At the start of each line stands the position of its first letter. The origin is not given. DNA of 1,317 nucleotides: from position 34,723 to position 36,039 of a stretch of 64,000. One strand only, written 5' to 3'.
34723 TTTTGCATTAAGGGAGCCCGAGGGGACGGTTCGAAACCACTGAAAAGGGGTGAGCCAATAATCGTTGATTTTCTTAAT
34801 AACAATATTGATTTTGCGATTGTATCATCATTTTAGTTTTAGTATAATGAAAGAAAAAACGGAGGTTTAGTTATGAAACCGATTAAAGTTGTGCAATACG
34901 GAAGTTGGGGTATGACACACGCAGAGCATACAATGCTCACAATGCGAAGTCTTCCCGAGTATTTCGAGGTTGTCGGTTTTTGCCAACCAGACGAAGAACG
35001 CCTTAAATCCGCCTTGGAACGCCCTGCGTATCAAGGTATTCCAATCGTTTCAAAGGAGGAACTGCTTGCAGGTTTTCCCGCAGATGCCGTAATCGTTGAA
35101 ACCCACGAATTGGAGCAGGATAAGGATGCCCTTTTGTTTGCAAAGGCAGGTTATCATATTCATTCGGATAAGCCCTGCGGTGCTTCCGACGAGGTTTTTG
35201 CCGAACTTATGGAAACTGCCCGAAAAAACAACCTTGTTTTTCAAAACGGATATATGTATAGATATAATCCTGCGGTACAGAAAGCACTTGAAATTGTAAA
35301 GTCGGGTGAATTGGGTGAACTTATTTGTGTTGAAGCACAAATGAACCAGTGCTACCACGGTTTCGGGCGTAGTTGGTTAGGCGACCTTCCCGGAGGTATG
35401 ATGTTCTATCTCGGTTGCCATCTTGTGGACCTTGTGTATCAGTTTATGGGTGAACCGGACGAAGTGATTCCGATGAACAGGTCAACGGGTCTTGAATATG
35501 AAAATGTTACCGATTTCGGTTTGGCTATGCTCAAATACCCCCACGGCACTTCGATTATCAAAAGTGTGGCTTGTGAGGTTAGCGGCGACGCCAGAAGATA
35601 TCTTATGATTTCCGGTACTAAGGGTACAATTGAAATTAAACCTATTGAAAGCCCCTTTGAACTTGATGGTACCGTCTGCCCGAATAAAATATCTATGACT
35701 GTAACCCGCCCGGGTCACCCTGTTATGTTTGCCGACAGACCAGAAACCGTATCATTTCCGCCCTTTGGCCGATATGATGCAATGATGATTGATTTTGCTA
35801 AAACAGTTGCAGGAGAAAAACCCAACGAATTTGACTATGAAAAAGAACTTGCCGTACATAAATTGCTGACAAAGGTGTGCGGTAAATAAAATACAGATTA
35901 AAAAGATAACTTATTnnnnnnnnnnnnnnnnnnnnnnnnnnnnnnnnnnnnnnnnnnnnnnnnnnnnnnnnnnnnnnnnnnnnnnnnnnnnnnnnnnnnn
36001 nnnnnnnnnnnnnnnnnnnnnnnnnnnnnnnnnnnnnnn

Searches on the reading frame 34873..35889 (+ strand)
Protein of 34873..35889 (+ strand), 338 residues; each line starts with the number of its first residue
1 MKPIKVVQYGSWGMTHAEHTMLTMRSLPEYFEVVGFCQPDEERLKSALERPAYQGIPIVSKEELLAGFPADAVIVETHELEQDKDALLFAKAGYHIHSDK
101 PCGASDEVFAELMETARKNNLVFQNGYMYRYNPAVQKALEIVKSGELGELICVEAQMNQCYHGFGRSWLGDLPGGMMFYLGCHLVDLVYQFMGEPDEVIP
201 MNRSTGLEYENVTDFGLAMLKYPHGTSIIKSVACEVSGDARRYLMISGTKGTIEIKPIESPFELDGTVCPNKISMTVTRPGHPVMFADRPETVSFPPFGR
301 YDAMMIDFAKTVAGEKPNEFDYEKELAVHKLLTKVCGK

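Call 80: search_protein_families(library=pfam, proteins=[window:34873-35889:+], max_evalue=0.01)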
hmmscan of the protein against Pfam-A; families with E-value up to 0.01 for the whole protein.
window:34873-35889:+ (338 aa): 3 families
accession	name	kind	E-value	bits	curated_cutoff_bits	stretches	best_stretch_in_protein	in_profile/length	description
PF22725.1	GFO_IDH_MocA_C3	-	3.9e-17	62.9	27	1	135-254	1-124/124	GFO/IDH/MocA C-terminal domain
PF02894.22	GFO_IDH_MocA_C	-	4.2e-08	33.7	22.9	1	141-258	3-132/218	Oxidoreductase family, C-terminal alpha/beta domain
PF01408.29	GFO_IDH_MocA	-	2.4e-06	28.7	24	1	13-127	9-120/120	Oxidoreductase family, NAD-binding Rossmann fold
